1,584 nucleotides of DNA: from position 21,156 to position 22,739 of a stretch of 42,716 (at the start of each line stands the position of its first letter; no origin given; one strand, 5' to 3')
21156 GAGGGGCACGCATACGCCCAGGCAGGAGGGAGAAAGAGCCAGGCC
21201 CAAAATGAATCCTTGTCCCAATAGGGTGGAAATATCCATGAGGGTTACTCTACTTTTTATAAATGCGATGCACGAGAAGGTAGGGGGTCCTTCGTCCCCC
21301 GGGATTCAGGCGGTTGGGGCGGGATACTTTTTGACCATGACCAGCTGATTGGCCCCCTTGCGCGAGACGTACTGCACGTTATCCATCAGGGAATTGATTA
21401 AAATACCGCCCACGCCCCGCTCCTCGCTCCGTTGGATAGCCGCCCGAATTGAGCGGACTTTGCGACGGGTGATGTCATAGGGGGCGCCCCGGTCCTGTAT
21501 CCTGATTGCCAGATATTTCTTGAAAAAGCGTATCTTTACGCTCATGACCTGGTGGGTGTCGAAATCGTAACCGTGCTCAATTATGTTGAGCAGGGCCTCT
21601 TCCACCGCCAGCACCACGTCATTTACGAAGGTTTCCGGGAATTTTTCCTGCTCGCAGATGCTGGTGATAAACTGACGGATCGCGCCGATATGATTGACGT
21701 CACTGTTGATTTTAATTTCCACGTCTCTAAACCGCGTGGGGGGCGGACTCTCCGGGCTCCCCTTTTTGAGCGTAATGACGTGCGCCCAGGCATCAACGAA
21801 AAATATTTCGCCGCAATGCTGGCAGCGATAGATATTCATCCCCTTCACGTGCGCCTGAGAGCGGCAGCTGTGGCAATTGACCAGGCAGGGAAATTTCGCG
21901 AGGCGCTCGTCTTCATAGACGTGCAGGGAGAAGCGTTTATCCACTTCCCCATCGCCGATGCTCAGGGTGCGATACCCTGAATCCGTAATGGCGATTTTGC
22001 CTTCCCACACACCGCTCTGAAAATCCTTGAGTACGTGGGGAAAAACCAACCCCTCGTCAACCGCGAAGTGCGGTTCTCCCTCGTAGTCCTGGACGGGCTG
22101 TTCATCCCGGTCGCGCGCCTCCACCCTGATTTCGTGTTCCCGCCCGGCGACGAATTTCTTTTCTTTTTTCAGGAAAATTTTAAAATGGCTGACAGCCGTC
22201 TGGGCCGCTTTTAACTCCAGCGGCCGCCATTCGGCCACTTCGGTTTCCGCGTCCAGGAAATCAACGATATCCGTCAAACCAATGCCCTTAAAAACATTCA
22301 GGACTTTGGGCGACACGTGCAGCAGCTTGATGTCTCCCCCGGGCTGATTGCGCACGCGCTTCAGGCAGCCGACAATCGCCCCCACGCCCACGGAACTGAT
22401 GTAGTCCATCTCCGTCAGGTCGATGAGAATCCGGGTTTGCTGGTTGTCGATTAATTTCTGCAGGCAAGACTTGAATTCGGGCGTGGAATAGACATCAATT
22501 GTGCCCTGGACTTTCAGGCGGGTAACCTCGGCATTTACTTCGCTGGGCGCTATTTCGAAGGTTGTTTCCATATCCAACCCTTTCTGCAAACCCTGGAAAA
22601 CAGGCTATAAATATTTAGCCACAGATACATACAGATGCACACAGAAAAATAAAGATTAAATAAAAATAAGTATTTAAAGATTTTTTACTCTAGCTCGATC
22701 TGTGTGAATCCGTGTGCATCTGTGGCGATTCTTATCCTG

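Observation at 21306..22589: Partner-switching antagonist and kinase fused in one protein, with an unassigned domain and a zinc ribbon in between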

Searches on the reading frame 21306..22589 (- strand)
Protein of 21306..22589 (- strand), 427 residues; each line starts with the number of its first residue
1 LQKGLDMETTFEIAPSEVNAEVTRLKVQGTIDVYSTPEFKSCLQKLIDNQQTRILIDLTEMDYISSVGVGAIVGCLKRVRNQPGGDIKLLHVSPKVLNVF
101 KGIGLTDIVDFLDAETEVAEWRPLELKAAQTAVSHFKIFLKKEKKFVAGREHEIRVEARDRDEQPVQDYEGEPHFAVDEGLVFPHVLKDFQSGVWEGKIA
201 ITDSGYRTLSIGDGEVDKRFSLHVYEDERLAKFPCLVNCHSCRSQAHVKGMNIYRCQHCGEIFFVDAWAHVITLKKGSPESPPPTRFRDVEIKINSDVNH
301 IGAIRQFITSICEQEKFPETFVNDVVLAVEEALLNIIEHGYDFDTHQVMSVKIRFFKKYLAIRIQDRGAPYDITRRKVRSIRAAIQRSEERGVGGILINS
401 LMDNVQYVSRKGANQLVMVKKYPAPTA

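Call 3: search_protein_families(library=pfam, proteins=[window:21306-22589:-], max_evalue=0.01)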
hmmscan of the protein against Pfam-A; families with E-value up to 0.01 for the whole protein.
window:21306-22589:- (427 aa): 3 families
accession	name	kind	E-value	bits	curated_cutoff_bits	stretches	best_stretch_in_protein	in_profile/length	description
PF13581.12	HATPase_c_2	-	2.8e-24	86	27.4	1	295-420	2-127/127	Histidine kinase-like ATPase domain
PF01740.26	STAS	-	4.7e-14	52.5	22.6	1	17-111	5-99/106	STAS domain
PF13466.11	STAS_2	-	9.6e-07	29.3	29.2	1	25-105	1-79/80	STAS domain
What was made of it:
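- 22236..22571 (-): STAS domain (residues 1-112). The candidate phospho-acceptor is Ser60, the second S of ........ (codon 22392-22394). Pfam STAS 52.5 bits (call 3).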

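Call 4: search_protein_families(library=ncbifam, proteins=[window:21306-22589:-], max_evalue=0.01)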
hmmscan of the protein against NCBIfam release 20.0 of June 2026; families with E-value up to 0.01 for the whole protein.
window:21306-22589:- (427 aa): 7 families
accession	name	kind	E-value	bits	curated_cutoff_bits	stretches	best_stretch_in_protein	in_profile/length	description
TIGR00377.1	ant_ant_sig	superfamily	7e-18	64.5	53.45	1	16-113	7-104/108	anti-sigma factor antagonist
NF003144.0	PRK04069.1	equivalog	1.9e-16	59.9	145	1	288-420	6-141/161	anti-sigma B factor RsbW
TIGR01924.1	rsbW_low_gc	equivalog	4.1e-14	52.3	155.05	1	290-420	8-141/159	anti-sigma B factor RsbW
TIGR01925.2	spIIAB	equivalog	9.5e-13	48.2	135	1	290-421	3-134/137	anti-sigma F factor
TIGR02886.1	spore_II_AA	equivalog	7.1e-12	45.3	114.75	1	19-117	6-104/106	anti-sigma F factor antagonist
NF041045.1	RsbA_anti_sig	subfamily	3.4e-06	26.5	210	1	288-411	181-292/303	anti-sigma factor RsbA family regulatory protein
NF047705.1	slr1659_superfam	superfamily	0.003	17.9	100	1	19-87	13-84/111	slr1659 superfamily regulator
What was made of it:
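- On STAS / anti-sigma-factor antagonist (Pfam PF01740; TIGR00377): TIGR00377 scores 64.5 bits against 53.45 (call 4).
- On RsbW/SpoIIAB-type GHKL Ser kinase and anti-sigma factor (Pfam PF13581): NF003144 scores 59.9 bits against 145, TIGR01924 52.3 against 155 and TIGR01925 48.2 against 135 (call 4).
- Checked: NCBIfam gives anti-sigma-factor antagonist (TIGR00377, 64.5 bits, above its cut-off) and sub-threshold RsbW and SpoIIAB matches (call 4).
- Pfam and NCBIfam matches (calls 3, 4). The NCBIfam RsbW and SpoIIAB models are the best named kinase matches, although below their cut-offs (call 4).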

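Call 5: find_homologous_proteins(query=window:21306-22571:-)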
Query window:21306-22571:- (421 aa): 9 proteins with E <= 0.001 among 3914 candidates.
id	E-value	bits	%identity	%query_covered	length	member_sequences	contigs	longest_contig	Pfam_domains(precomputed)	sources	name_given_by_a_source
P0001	1.8e-283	958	100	100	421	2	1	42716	PF01740.27,PF13581.13,PF13466.13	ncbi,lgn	-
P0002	3.1e-150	519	53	100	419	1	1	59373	PF01740.27,PF13581.13,PF13466.13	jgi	-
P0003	3.4e-119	417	48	99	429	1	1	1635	PF01740.27,PF13581.13,PF13466.13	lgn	-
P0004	5.2e-111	390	43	99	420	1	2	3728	PF01740.27,PF13581.13,PF13466.13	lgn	-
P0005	9.0e-11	60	28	32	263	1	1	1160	PF01740.27,PF13581.13,PF13466.13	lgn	-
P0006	3.0e-8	51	27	29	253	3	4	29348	PF01740.27,PF13581.13,PF13466.13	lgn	-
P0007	3.3e-7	48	28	31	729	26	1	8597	PF22673.3,PF13581.13,PF02518.32,PF07228.18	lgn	-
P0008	3.0e-6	45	27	31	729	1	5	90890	PF02743.25,PF22673.3,PF13581.13,PF02518.32,PF07228.18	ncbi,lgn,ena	-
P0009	1.9e-5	42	23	33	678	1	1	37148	PF00672.31,PF13581.13,PF17203.11,PF07228.18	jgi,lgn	-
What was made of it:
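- Full-length relatives at 43-53% identity (call 5).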

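Call 13: find_encoding_contigs(protein=P0002, flank=8000, max_places=3)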
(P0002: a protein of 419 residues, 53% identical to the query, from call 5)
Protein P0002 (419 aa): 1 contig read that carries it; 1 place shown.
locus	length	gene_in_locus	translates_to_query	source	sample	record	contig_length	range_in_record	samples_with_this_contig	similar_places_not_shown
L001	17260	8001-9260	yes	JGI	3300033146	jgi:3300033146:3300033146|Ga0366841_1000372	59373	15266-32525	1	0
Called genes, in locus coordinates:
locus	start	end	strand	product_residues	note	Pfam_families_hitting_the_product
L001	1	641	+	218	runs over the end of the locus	PF01618:MotA_ExbB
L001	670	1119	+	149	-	PF02472:ExbD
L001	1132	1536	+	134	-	PF02472:ExbD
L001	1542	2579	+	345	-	PF03544:TonB_C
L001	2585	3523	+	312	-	-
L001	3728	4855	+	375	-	PF00383:dCMP_cyt_deam_1, PF14437:MafB19-deam, PF01872:RibD_C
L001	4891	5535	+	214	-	PF00677:Lum_binding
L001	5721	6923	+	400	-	PF00926:DHBP_synthase, PF00925:GTP_cyclohydro2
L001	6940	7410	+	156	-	PF00885:DMRL_synthase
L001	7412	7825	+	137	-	PF01029:NusB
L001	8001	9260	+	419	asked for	PF01740:STAS, PF13466:STAS_2, PF13581:HATPase_c_2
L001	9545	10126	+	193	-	PF05198:IF3_N, PF00707:IF3_C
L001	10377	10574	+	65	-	PF01632:Ribosomal_L35p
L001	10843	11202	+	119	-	PF00453:Ribosomal_L20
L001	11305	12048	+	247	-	PF08032:SpoU_sub_bind (weak), PF22435:MRM3-like_sub_bind (weak), PF00588:SpoU_methylase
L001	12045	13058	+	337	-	PF02912:Phe_tRNA-synt_N, PF01409:tRNA-synt_2d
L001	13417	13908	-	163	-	PF02674:Colicin_V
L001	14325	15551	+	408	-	PF07719:TPR_2 (faint), PF13174:TPR_6 (faint), PF13181:TPR_8 (faint), PF13424:TPR_12 (faint), PF13428:TPR_14 (faint), PF13432:TPR_16 (faint), PF13414:TPR_11, PF14559:TPR_19 (weak), +8 more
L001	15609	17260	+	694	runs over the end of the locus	PF00270:DEAD (faint), PF04851:ResIII, PF17757:UvrB_inter, PF27431:UvrB_3rd, PF00271:Helicase_C, PF12344:UvrB, PF02151:UVR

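Call 14: find_encoding_contigs(protein=P0004, flank=5000, max_places=3)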
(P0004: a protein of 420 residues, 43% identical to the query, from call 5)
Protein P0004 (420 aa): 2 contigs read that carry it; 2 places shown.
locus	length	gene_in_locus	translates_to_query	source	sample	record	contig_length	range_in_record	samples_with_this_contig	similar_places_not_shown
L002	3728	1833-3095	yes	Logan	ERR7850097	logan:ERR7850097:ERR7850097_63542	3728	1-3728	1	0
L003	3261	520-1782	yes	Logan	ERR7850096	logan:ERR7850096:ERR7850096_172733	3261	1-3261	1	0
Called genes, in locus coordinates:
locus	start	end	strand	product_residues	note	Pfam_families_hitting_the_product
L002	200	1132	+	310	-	PF00561:Abhydrolase_1, PF12146:Hydrolase_4 (weak), PF12697:Abhydrolase_6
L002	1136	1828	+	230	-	PF00535:Glycos_transf_2, PF13641:Glyco_tranf_2_3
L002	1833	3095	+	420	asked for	PF01740:STAS, PF13466:STAS_2, PF13581:HATPase_c_2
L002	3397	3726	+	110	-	?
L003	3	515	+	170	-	?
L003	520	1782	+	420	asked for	PF01740:STAS, PF13466:STAS_2, PF13581:HATPase_c_2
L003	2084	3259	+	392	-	?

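Call 17: find_related_loci(query=A2, collection=genome_contigs, flank=6000)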
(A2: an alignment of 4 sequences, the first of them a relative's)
Query A2 (421 aa) in genome_contigs; peptide patterns used: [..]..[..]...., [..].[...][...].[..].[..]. (x = any residue, [..] = any of these).
22 stretches matched a pattern; 2 encode a relative of the query (tblastn E <= 1e-3); 2 distinct loci.
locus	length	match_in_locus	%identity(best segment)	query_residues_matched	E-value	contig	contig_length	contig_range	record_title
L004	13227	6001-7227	49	5-416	4e-129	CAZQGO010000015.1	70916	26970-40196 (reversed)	MAG TPA_asm: uncultured bacterium isolate SRP214966_co1_238 genome assembly, contig: NODE_390_length_70916_cov_11.723233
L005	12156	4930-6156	47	2-414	3e-124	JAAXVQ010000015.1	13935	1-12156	MAG: Candidatus Firestonebacteria bacterium isolate W9_Combined_metabat1_077 W9_Combined_metabat1_077_NODE_2342, whole g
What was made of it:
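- Two genome loci, one from Candidatus Firestonebacteria (call 17).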

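Call 21: predict_structure(alignment_id=A2)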
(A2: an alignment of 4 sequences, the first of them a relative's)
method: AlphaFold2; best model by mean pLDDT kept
length: 421 residues; sequences in the alignment: 4
mean_pLDDT: 68.7   pTM: 0.47
mean pLDDT of the five models: 68.7, 67.8, 63.0, 61.0, 59.2
residues with pLDDT >= 90: 45; 70-90: 175; 50-70: 116; < 50: 85
segments of 3 or more residues with pLDDT < 50: 96-98, 119-123, 221-235, 237-247, 249-252, 254-257, 259-281, 335-340, 376-379, 381-385
pLDDT, mean of each block of 10 residues (from residue 1): 85 91 75 87 89 77 68 74 82 54 79 69 66 75 75 90 81 64 86 71 80 78 34 46 40 47 39 33 57 57 67 77 78 53 75 85 64 48 50 82 78 77 33
secondary structure, 60 per line:
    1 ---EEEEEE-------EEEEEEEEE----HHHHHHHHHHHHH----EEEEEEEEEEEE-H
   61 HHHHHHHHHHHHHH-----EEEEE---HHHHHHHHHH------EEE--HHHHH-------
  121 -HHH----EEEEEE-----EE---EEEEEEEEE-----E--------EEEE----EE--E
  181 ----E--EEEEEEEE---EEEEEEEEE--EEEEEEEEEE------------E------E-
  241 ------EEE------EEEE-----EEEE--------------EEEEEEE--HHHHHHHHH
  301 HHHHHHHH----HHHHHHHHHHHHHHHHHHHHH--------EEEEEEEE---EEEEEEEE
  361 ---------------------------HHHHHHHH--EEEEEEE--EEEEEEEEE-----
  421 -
elements in order: E4-9 E17-25 H30-42 E47-58 H60-74 E80-84 H88-97 E104-106 H109-113 E129-134 E145-153 E168-171 E188-195 E199-207 E210-219 E247-249 E256-259 E265-268 E283-289 H292-308 H313-333 E342-349 E353-360 H388-395 E398-404 E407-415

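Call 28: fold_search(model_id=the predicted structure, library=pdb)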
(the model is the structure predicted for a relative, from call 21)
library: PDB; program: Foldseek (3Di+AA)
matches with E <= 10: 1356; with E <= 0.001: 58
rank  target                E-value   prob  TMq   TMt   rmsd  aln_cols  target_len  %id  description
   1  6m37_C                1.2e-08  1.00  0.25  0.87   4.0       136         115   22  The crystal structure of B. subtilis RsbV/RsbW complex in the hexagonal crystal form (released 2020-07-15)
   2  6m37_A                3.8e-08  1.00  0.24  0.83   3.1       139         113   19  The crystal structure of B. subtilis RsbV/RsbW complex in the hexagonal crystal form (released 2020-07-15)
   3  1l0o_A                4.3e-08  1.00  0.29  0.80   3.2       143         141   16  Crystal Structure of the Bacillus stearothermophilus Anti-Sigma Factor SpoIIAB with the Sporulation Sigma Factor Sigma (released 2002-04-03)
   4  6m36_B                7.2e-08  1.00  0.23  0.90   1.7       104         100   31  The crystal structure of B. subtilis RsbV/RsbW complex in the monoclinic crystal form (released 2020-07-15)
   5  1til_E                8.5e-08  1.00  0.29  0.82   3.0       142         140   18  Crystal Structures of the ADP and ATP bound forms of the Bacillus Anti-sigma factor SpoIIAB in complex with the Anti-a (released 2004-06-15)
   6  1tid_B                1.1e-07  1.00  0.25  0.82   2.4       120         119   22  Crystal Structures of the ADP and ATP bound forms of the Bacillus Anti-sigma factor SpoIIAB in complex with the Anti-a (released 2004-06-15)
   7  1th8_A                1.1e-07  1.00  0.27  0.81   3.4       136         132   19  Crystal Structures of the ADP and ATP bound forms of the Bacillus Anti-sigma factor SpoIIAB in complex with the Anti-a (released 2004-06-15)
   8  6m36_H                1.1e-07  1.00  0.23  0.90   1.9       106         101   30  The crystal structure of B. subtilis RsbV/RsbW complex in the monoclinic crystal form (released 2020-07-15)
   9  6m36_G                1.3e-07  1.00  0.24  0.90   1.8       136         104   20  The crystal structure of B. subtilis RsbV/RsbW complex in the monoclinic crystal form (released 2020-07-15)
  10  1tid_A                1.4e-07  1.00  0.28  0.81   3.6       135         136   16  Crystal Structures of the ADP and ATP bound forms of the Bacillus Anti-sigma factor SpoIIAB in complex with the Anti-a (released 2004-06-15)
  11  6m36_F                1.4e-07  1.00  0.21  0.87   2.2       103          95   31  The crystal structure of B. subtilis RsbV/RsbW complex in the monoclinic crystal form (released 2020-07-15)
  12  6m36_C                1.7e-07  1.00  0.23  0.86   3.3       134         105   19  The crystal structure of B. subtilis RsbV/RsbW complex in the monoclinic crystal form (released 2020-07-15)
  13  1til_B                1.8e-07  1.00  0.25  0.84   2.0       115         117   22  Crystal Structures of the ADP and ATP bound forms of the Bacillus Anti-sigma factor SpoIIAB in complex with the Anti-a (released 2004-06-15)
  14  1th8_B                2.3e-07  1.00  0.25  0.85   2.0       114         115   22  Crystal Structures of the ADP and ATP bound forms of the Bacillus Anti-sigma factor SpoIIAB in complex with the Anti-a (released 2004-06-15)
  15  1thn_B                2.9e-07  1.00  0.25  0.86   1.9       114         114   22  Crystal Structures of the ADP and ATP bound forms of the Bacillus Anti-sigma factor SpoIIAB in complex with the Anti-a (released 2004-06-15)
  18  6m36_A                4.0e-07  1.00  0.24  0.91   1.7       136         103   19  The crystal structure of B. subtilis RsbV/RsbW complex in the monoclinic crystal form (released 2020-07-15)
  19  6m36_I                4.8e-07  1.00  0.23  0.89   3.1       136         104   18  The crystal structure of B. subtilis RsbV/RsbW complex in the monoclinic crystal form (released 2020-07-15)
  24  6m36_D                6.7e-07  1.00  0.22  0.90   1.9       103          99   31  The crystal structure of B. subtilis RsbV/RsbW complex in the monoclinic crystal form (released 2020-07-15)
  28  6m36_E                2.4e-06  1.00  0.22  0.89   3.3       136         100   18  The crystal structure of B. subtilis RsbV/RsbW complex in the monoclinic crystal form (released 2020-07-15)
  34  6m36_O                2.8e-05  1.00  0.21  0.86   3.3       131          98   19  The crystal structure of B. subtilis RsbV/RsbW complex in the monoclinic crystal form (released 2020-07-15)
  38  6jhk_A                4.0e-05  1.00  0.24  0.77   2.5       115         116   18  Crystal Structure of Bacillus subtilis RsbS (released 2019-09-11)
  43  6jhk_B                7.5e-05  1.00  0.24  0.77   2.6       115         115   18  Crystal Structure of Bacillus subtilis RsbS (released 2019-09-11)
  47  3ke6_B                2.8e-04  1.00  0.26  0.31   3.3       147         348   16  The crystal structure of the RsbU and RsbW domains of Rv1364c from Mycobacterium tuberculosis (released 2010-11-10)
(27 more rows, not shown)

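Call 29: find_homologous_proteins(query=A4, max_evalue=1e-20)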
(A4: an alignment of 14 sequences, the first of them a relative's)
Query A4 (14 sequences) (421 aa, profile of the alignment): 9 proteins with E <= 1e-20 among 6909 candidates.
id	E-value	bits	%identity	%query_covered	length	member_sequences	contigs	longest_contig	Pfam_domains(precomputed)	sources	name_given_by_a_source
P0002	2.1e-179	615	53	100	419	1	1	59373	PF01740.27,PF13581.13,PF13466.13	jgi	-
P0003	1.7e-174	599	48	99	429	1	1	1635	PF01740.27,PF13581.13,PF13466.13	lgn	-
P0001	4.9e-169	581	100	100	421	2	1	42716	PF01740.27,PF13581.13,PF13466.13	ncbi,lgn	-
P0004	4.2e-166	571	43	99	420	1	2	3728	PF01740.27,PF13581.13,PF13466.13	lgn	-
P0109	5.5e-147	508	26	99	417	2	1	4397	PF13581.13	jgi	jgi:serine/threonine-protein kinase RsbW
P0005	2.4e-31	127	28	32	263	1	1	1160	PF01740.27,PF13581.13,PF13466.13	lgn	-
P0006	4.1e-29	120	27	29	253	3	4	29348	PF01740.27,PF13581.13,PF13466.13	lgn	-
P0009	5.5e-22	96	23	33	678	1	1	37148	PF00672.31,PF13581.13,PF17203.11,PF07228.18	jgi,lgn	-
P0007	9.5e-22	96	28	31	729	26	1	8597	PF22673.3,PF13581.13,PF02518.32,PF07228.18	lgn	-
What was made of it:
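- Tried and rejected: The single sequence and the 14-sequence profile recovered only 4-5 full-length relatives (calls 5, 29).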

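Call 46: predict_structure(alignment_id=A5)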
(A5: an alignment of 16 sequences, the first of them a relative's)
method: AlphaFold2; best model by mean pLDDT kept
length: 421 residues; sequences in the alignment: 16
mean_pLDDT: 81.6   pTM: 0.49
mean pLDDT of the five models: 81.6, 80.3, 80.1, 79.7, 78.3
residues with pLDDT >= 90: 104; 70-90: 259; 50-70: 46; < 50: 12
segments of 3 or more residues with pLDDT < 50: 119-125, 277-279
pLDDT, mean of each block of 10 residues (from residue 1): 89 93 89 93 92 88 77 81 90 73 87 70 62 82 88 90 84 79 89 87 84 88 84 86 86 83 81 56 75 78 84 86 85 61 85 90 73 61 66 86 84 83 36
secondary structure, 60 per line:
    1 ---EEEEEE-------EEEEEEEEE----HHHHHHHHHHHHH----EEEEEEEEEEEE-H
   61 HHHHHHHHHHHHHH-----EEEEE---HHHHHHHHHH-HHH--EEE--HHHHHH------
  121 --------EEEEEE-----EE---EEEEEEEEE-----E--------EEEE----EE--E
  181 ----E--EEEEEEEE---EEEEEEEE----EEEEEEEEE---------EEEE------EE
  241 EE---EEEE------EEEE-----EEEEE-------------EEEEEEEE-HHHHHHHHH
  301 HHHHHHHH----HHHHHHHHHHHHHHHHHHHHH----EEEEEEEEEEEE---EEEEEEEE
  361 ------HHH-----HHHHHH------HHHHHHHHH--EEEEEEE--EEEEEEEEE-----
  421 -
elements in order: E4-9 E17-25 H30-42 E47-58 H60-74 E80-84 H88-97 E104-106 H109-114 E129-134 E145-153 E168-171 E188-195 E199-206 E211-219 E229-232 E239-242 E246-249 E256-259 E265-269 E283-290 H292-308 H313-333 E338-349 E353-360 H375-380 H387-395 E398-404 E407-415
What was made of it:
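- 21912..22190 (-): Ig-like beta-sandwich domain (residues 128-220), a single copy of a repeat otherwise found in giant secreted proteins. All-beta model, pLDDT ~80-90 (call 46).
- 21756..21911 (-): Zinc-ribbon module (residues 221-272): FP-x4-CxxC-x13-CxxC followed by a conserved strand, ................. Cys233, Cys236, Cys250 and Cys253 lie at 21813-21875. Five short beta-strands, pLDDT ~84-86 with the deeper alignment (call 46).
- On Cys4 zinc ribbon: The model gives short beta-strands at pLDDT ~84-86 (call 46).
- The models give no confident inter-domain packing (pTM 0.47-0.49, calls 21 and 46). The models do not predict a confident cis complex (pTM below 0.5, calls 21 and 46).
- Tried and rejected: The first model, from 4 sequences, left the ribbon region below pLDDT 50 (call 21); the 16-sequence alignment fixed this (call 46).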
